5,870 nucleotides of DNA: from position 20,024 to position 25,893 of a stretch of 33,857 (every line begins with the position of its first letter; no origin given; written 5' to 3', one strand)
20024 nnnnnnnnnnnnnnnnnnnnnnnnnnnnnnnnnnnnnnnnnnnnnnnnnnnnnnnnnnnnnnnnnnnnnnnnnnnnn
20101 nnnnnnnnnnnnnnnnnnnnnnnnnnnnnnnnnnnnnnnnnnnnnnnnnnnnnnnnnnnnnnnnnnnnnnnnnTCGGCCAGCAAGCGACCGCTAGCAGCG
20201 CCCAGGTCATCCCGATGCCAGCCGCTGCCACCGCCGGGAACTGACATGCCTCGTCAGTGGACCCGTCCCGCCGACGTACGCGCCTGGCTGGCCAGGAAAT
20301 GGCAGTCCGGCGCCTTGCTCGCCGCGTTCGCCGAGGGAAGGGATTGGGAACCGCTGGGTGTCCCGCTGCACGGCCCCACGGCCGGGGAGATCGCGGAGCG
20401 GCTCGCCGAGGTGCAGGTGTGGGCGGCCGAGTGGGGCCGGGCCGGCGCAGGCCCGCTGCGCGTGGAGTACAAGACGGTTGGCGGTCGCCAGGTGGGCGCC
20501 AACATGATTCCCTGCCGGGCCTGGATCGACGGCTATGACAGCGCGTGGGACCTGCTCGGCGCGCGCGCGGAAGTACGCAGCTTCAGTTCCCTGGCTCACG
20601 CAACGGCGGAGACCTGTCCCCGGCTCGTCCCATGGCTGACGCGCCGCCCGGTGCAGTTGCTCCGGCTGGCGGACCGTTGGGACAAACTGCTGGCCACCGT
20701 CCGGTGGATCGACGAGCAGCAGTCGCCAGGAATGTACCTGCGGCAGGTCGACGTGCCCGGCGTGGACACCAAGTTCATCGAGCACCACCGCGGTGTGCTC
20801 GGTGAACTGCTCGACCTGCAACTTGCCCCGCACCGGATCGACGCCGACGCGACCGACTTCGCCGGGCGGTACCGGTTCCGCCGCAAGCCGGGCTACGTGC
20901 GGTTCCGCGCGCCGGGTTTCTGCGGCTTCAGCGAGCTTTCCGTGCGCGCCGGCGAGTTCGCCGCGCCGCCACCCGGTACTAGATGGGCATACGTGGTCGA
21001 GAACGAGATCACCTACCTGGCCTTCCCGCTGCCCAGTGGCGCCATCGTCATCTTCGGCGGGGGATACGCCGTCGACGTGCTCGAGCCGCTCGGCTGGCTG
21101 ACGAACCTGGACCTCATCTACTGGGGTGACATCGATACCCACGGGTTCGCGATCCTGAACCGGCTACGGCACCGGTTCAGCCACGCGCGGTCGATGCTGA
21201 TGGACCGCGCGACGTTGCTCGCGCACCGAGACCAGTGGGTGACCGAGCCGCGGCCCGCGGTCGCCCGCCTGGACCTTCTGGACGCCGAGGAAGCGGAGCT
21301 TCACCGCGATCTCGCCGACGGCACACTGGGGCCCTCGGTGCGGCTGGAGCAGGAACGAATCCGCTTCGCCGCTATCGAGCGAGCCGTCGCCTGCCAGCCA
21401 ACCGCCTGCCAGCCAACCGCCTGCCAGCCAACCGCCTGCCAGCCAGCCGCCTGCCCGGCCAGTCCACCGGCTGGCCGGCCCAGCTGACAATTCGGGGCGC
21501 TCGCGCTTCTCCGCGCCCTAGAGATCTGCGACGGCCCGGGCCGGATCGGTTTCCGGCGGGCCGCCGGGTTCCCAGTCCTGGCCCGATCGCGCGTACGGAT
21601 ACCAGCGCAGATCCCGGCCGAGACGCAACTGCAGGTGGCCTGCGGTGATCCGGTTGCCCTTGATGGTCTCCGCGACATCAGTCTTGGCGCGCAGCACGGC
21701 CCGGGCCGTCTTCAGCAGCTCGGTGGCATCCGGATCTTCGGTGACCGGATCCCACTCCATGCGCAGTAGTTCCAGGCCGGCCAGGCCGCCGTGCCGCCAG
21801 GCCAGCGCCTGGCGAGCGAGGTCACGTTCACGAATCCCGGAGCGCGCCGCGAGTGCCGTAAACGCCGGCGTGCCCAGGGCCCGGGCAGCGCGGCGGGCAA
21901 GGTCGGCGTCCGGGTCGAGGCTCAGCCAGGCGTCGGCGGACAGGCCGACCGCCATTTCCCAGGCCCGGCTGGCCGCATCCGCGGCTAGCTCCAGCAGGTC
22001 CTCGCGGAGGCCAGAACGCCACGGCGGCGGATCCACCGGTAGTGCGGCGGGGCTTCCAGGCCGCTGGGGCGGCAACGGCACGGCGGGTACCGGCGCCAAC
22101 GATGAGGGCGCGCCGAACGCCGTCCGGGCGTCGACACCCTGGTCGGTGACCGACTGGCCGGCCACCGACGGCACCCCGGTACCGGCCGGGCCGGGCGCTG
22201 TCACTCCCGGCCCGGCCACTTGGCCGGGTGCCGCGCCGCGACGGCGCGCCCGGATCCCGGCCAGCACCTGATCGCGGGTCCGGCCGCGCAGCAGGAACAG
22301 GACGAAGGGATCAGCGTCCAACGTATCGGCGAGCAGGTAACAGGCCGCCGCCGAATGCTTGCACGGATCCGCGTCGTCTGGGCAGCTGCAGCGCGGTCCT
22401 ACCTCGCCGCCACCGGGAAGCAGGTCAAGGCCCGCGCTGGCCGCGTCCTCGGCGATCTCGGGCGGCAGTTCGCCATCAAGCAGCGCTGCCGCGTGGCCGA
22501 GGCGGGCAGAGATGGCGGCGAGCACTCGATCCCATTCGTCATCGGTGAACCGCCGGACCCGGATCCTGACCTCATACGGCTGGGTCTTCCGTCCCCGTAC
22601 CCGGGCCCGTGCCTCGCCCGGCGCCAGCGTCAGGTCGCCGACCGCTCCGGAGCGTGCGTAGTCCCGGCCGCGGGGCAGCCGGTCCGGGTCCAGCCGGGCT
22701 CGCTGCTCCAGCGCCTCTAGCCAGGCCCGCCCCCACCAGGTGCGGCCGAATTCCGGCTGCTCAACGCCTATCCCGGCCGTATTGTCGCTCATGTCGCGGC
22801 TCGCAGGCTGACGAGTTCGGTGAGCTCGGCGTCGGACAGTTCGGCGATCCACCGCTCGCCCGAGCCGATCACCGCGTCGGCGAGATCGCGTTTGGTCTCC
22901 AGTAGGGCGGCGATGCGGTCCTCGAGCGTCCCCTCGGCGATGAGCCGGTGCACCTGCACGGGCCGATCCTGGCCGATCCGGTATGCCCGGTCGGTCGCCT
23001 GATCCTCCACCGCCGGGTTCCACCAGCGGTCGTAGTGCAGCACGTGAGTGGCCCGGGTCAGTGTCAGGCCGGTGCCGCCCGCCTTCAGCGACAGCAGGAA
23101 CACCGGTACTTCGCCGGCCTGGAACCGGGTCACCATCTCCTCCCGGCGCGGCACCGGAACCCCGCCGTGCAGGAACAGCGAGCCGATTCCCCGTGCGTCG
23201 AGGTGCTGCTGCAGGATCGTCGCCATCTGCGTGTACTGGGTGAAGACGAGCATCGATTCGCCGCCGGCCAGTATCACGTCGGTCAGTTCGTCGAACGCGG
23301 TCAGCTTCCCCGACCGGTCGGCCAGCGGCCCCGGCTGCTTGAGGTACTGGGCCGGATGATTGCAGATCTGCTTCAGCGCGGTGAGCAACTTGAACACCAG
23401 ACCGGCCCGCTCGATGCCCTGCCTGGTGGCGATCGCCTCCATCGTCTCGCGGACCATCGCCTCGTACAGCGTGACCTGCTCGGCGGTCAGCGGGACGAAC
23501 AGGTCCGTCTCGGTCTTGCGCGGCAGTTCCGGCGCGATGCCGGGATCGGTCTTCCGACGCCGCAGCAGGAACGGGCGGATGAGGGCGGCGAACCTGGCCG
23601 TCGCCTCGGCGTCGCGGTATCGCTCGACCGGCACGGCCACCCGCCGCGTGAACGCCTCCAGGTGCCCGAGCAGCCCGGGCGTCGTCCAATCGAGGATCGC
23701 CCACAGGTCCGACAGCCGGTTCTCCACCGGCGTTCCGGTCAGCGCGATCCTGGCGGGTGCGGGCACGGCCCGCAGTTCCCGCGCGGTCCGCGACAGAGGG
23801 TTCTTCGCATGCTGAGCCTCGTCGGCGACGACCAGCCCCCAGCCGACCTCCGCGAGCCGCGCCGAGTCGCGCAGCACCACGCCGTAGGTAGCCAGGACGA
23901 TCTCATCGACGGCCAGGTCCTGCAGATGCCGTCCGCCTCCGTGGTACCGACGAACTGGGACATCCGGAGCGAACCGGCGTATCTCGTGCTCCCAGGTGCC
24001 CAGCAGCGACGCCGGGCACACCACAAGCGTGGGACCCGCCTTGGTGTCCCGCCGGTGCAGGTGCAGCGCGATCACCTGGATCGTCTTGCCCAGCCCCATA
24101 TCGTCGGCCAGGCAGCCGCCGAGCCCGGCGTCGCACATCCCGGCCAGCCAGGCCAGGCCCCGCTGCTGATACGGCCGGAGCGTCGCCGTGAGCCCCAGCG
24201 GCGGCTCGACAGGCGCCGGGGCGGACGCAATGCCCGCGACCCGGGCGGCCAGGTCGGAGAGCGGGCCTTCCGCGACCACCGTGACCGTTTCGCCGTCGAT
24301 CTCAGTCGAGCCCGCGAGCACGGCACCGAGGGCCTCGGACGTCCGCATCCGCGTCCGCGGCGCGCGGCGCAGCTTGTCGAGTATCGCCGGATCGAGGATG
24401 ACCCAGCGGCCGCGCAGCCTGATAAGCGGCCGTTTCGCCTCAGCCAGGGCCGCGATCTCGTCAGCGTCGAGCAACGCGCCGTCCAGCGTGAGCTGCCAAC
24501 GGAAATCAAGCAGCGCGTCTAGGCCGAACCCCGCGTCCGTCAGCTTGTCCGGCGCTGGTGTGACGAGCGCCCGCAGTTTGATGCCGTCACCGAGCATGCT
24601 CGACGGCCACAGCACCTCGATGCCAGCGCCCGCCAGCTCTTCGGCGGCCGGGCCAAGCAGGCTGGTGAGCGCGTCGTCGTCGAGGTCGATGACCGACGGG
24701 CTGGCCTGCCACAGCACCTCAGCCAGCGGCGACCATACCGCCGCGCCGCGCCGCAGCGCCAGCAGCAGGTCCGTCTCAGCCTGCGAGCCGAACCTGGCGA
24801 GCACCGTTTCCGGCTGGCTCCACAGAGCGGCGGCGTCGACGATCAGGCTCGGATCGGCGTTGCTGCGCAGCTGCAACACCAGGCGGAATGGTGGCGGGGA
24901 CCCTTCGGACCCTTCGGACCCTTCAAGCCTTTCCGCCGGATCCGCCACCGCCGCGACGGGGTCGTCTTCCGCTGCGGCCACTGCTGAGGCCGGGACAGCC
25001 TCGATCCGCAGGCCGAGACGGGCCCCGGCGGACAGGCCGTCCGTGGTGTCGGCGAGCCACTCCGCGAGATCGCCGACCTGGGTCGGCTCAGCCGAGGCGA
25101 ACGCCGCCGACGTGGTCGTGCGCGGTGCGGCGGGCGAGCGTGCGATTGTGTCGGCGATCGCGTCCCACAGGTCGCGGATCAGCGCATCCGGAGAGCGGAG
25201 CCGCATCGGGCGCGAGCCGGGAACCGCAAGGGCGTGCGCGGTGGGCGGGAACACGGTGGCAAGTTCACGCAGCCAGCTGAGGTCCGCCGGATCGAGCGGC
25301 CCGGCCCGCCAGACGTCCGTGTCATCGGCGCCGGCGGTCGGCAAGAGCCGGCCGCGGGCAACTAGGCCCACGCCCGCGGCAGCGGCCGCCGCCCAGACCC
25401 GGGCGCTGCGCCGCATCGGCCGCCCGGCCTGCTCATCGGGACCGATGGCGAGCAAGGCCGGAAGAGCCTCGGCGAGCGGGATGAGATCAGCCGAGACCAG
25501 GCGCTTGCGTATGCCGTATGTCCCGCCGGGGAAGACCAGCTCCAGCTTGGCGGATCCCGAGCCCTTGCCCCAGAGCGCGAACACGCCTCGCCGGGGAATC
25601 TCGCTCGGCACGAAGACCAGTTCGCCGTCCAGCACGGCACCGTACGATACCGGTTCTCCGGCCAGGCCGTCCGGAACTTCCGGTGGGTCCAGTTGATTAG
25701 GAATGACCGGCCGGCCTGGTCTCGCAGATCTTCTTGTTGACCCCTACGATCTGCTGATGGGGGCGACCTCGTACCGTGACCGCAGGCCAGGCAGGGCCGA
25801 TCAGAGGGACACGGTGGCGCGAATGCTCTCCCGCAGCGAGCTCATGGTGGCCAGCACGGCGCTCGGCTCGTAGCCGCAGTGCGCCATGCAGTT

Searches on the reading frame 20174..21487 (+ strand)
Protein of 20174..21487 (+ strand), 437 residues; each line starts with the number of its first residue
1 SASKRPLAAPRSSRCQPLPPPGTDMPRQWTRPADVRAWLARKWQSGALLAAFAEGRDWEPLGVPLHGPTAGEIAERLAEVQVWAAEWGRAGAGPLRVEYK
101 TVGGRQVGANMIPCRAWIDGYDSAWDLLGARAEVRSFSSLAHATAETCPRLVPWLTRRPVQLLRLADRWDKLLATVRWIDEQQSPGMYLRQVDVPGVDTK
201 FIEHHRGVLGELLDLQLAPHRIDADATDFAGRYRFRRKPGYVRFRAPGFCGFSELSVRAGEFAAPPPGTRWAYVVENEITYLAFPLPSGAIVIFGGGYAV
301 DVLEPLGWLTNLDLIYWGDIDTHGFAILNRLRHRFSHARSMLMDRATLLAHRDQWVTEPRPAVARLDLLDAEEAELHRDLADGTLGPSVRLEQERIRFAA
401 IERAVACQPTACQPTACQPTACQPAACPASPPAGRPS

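Call 70: search_protein_families(library=pfam, proteins=[window:20174-21487:+], max_evalue=0.0001)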
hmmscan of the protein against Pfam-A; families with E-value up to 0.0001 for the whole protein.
window:20174-21487:+ (437 aa): 2 families
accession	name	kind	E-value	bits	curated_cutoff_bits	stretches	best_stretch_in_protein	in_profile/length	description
PF11795.13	DUF3322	-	1.6e-53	182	22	1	32-214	1-190/190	Uncharacterized protein conserved in bacteria N-term (DUF3322)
PF09983.15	JetD_C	-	1.8e-44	151.7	22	1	243-404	10-178/179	Wadjet protein JetD, C-terminal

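Call 75: search_protein_families(library=padloc, proteins=[window:20174-21487:+], max_evalue=0.00001)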
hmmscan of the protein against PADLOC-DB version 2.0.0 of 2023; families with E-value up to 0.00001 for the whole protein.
window:20174-21487:+ (437 aa): 7 families
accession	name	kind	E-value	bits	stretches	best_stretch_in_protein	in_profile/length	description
PDLC00530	JetD1|JetD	-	2.2e-133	443.3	1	27-406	3-384/391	DUF2220; DUF3322; DUF2399 domain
PDLC00522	JetD1|JetD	-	3.1e-72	241.8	1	32-405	4-376/382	DUF2220; DUF3322; DUF2399 domain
PDLC00523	JetD1|JetD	-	9.1e-44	148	2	272-407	259-392/398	DUF2220; DUF3322; DUF2399 domain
PDLC00532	JetD1|JetD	-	3.4e-31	106.3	1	31-405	3-375/383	DUF2220; DUF3322; DUF2399 domain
PDLC00520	JetD1|JetD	-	3.1e-29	100.2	1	172-405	148-382/398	DUF2220; DUF3322; DUF2399 domain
PDLC00533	JetD1|JetD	-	7.1e-12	43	1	274-397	272-406/409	DUF2220; DUF3322; DUF2399 domain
PDLC00526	JetD1|JetD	-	6e-06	23.7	1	275-402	272-404/407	DUF2220; DUF3322; DUF2399 domain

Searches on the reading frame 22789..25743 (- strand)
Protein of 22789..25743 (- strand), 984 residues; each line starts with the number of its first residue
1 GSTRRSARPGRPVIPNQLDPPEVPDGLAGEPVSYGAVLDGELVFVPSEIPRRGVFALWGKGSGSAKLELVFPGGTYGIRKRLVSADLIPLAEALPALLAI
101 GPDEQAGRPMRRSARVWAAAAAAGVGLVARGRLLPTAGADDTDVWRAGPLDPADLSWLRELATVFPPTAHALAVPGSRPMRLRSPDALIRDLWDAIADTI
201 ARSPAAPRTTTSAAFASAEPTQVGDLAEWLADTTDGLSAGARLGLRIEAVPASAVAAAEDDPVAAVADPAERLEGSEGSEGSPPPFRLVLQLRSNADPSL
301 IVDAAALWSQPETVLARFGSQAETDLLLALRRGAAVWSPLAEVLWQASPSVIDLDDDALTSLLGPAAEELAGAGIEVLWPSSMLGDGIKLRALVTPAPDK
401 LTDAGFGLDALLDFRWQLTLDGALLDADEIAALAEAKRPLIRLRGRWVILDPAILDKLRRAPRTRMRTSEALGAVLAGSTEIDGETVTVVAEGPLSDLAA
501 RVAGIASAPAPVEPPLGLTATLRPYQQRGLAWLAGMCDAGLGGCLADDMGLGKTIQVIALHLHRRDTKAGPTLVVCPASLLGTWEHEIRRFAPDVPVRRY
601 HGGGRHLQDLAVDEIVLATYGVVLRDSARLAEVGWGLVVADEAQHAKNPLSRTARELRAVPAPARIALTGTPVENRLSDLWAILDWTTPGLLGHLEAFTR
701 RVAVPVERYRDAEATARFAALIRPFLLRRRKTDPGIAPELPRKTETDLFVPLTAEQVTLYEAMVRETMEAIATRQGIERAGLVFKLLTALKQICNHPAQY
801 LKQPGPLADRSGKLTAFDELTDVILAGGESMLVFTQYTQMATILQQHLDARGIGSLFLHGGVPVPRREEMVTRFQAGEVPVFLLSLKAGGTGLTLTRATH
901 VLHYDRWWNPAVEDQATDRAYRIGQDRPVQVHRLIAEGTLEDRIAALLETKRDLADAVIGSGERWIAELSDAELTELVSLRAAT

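Call 70: search_protein_families(library=pfam, proteins=[window:22789-25743:-], max_evalue=0.0001)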
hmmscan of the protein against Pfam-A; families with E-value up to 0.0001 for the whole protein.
window:22789-25743:- (984 aa): 3 families
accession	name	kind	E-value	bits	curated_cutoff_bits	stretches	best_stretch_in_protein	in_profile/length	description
PF00176.29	SNF2-rel_dom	-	4.7e-63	213.4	24.9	1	525-798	1-289/290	SNF2-related domain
PF12419.13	DUF3670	-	1.7e-28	99.4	27.6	1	348-474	2-134/136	SNF2 Helicase protein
PF00271.37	Helicase_C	-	3.7e-21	75.9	23.5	1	818-924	4-110/110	Helicase conserved C-terminal domain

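Call 75: search_protein_families(library=padloc, proteins=[window:22789-25743:-], max_evalue=0.00001)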
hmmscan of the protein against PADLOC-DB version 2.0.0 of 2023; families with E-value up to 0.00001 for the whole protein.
window:22789-25743:- (984 aa): 30 families (the best 25 are shown)
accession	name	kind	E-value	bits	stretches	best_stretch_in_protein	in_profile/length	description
PDLC02849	DpdE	-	1.1e-116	389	1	460-978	344-851/857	DpdE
PDLC00633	ZorD1|ZorD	-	3.3e-116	387.5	1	512-975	434-899/908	"SWI2/SNF2 helicase, Mrr-like nuclease"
PDLC02842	DpdE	-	4.8e-114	380.2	1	488-976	669-1169/1176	DpdE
PDLC02850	DpdE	-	3.1e-108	361.2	1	466-974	752-1256/1282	DpdE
PDLC00629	ZorD1|ZorD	-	4.3e-98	327.5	1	511-961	472-957/1012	"SWI2/SNF2 helicase, Mrr-like nuclease"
PDLC00634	ZorD1|ZorD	-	7.2e-98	326.7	2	613-963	612-973/1208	"SWI2/SNF2 helicase, Mrr-like nuclease"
PDLC02845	DpdE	-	1.4e-95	319.2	1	512-963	834-1276/1293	DpdE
PDLC00632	ZorD1|ZorD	-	1.9e-90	302.2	2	614-960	717-1082/1101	"SWI2/SNF2 helicase, Mrr-like nuclease"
PDLC00631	ZorD1|ZorD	-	1.8e-87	292.2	1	518-959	438-910/1071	"SWI2/SNF2 helicase, Mrr-like nuclease"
PDLC02851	DpdE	-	1.1e-82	276.4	1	404-959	475-1035/1055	DpdE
PDLC02848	DpdE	-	2.7e-69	232.1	1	466-863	304-693/856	DpdE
PDLC00628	ZorD1|ZorD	-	1.1e-62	210.1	1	502-936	492-944/1171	"SWI2/SNF2 helicase, Mrr-like nuclease"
PDLC02854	DpdE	-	7.7e-60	200.8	2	614-959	703-1062/1083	DpdE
PDLC00627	ZorD1|ZorD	-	4.8e-56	188.3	2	614-960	608-990/1006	"SWI2/SNF2 helicase, Mrr-like nuclease"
PDLC00630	ZorD1|ZorD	-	2e-37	127.2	2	864-935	547-620/817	"SWI2/SNF2 helicase, Mrr-like nuclease"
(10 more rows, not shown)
